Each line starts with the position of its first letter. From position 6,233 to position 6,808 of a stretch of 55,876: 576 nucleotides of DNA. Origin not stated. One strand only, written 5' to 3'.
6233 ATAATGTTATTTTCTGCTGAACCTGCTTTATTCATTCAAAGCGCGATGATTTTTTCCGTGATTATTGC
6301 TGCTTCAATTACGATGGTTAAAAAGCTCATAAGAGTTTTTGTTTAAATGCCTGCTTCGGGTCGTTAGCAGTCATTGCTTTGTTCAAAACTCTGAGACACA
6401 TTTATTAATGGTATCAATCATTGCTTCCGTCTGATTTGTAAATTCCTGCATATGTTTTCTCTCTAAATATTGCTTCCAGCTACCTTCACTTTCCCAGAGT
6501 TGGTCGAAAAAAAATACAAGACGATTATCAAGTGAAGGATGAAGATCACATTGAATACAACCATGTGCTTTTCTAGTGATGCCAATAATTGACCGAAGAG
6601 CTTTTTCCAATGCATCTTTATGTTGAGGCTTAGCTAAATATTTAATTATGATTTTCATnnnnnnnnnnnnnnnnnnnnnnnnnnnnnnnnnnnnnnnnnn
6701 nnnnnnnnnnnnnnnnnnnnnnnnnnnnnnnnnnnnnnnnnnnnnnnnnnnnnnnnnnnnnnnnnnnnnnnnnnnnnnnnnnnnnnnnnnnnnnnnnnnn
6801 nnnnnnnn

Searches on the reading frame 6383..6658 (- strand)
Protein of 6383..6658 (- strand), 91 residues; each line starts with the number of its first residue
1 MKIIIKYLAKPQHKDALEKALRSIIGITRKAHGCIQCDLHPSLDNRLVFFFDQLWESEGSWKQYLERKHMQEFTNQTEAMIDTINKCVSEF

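Call 66: find_homologous_proteins(query=window:6383-6658:-, max_evalue=1e-10)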
Query window:6383-6658:- (91 aa): 24 proteins with E <= 1e-10 among 25 candidates.
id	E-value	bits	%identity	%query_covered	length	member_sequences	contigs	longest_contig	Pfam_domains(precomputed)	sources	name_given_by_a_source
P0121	5.7e-50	185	89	100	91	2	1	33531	PF03992.23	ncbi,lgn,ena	-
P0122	1.1e-49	184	91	100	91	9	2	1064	PF03992.23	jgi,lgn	jgi:quinol monooxygenase YgiN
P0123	5.8e-49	182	90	99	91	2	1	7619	PF03992.23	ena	-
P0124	2.7e-48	180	85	100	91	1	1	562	PF03992.23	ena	-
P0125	8.2e-48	178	87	99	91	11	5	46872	PF03992.23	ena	-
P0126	1.5e-45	171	87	99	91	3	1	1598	PF03992.23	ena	-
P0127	1.2e-44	168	82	99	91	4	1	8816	PF03992.23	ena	-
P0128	2.6e-44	167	84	100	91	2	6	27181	PF03992.23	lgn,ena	-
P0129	1.3e-43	165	79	100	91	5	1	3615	PF03992.23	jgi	jgi:quinol monooxygenase YgiN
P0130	4.7e-40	153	74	99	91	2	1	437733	PF03992.23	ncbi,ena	-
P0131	1.7e-38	148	73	99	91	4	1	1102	PF03992.23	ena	-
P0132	5.9e-38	147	73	99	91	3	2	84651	PF03992.23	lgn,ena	-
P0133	2.6e-35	138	69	99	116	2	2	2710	PF03992.23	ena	-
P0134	2.9e-35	138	68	99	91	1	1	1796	PF03992.23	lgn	-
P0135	1.2e-34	136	69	99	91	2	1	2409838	PF03992.23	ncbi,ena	-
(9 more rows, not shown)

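Call 67: find_encoding_contigs(protein=P0121, flank=2500, max_places=2)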
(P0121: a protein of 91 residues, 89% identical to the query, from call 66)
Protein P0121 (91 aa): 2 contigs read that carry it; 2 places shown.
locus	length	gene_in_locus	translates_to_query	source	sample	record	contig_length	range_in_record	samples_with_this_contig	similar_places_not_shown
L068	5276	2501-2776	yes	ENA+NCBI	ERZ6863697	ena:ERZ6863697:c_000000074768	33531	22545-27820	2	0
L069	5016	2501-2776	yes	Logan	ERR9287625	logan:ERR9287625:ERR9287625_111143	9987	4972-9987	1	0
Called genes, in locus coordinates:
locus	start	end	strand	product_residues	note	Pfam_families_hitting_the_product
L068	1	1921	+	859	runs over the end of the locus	PF00672:HAMP, PF00990:GGDEF, PF00563:EAL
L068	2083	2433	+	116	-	PF05899:Cupin_3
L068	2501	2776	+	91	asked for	PF03992:ABM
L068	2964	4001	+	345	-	PF03372:Exo_endo_phos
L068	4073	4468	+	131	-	PF09622:DUF2391 (weak)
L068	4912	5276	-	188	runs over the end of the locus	PF22769:DCD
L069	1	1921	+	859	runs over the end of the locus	PF00672:HAMP, PF00990:GGDEF, PF00563:EAL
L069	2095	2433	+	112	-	PF05899:Cupin_3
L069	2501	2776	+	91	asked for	PF03992:ABM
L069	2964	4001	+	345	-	PF03372:Exo_endo_phos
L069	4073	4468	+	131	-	PF09622:DUF2391 (weak)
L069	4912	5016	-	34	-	?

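Call 68: find_encoding_contigs(protein=P0125, flank=2500, max_places=2)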
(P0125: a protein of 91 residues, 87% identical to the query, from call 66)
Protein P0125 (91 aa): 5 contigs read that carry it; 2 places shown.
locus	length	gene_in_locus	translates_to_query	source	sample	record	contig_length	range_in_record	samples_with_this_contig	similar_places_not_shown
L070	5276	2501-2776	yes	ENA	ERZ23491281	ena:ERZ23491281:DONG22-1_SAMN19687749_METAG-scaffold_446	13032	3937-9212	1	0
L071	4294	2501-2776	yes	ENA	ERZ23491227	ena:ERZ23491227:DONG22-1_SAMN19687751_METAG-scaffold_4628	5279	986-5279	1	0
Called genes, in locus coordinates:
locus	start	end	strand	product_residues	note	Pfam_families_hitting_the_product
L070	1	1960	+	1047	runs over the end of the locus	PF00873:ACR_tran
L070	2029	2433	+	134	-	PF00903:Glyoxalase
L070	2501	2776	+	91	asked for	PF03992:ABM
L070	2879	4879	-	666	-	PF03030:H_PPase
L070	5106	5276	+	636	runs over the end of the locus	PF03717:PBP_dimer, PF00905:Transpeptidase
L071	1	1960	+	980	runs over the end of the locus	?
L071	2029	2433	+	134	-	PF00903:Glyoxalase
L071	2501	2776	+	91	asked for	PF03992:ABM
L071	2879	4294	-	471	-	?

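Call 69: find_encoding_contigs(protein=P0130, flank=2500, max_places=2)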
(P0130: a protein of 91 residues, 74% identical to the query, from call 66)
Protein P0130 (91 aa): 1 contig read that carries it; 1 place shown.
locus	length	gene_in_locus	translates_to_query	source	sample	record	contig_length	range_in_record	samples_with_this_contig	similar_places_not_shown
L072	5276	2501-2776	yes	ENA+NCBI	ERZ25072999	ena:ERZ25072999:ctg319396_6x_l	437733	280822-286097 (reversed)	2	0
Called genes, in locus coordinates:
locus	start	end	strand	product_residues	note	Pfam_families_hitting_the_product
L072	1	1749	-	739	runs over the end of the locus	PF00141:peroxidase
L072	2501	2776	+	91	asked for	PF03992:ABM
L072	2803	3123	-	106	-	-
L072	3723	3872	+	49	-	PF00076:RRM_1 (weak)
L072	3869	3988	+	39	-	-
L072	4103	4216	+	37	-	-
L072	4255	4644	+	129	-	-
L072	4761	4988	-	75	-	-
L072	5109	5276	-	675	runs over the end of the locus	PF13688:Reprolysin_5, PF13574:Reprolysin_2, PF13582:Reprolysin_3 (weak), PF13583:Reprolysin_4, PF00041:fn3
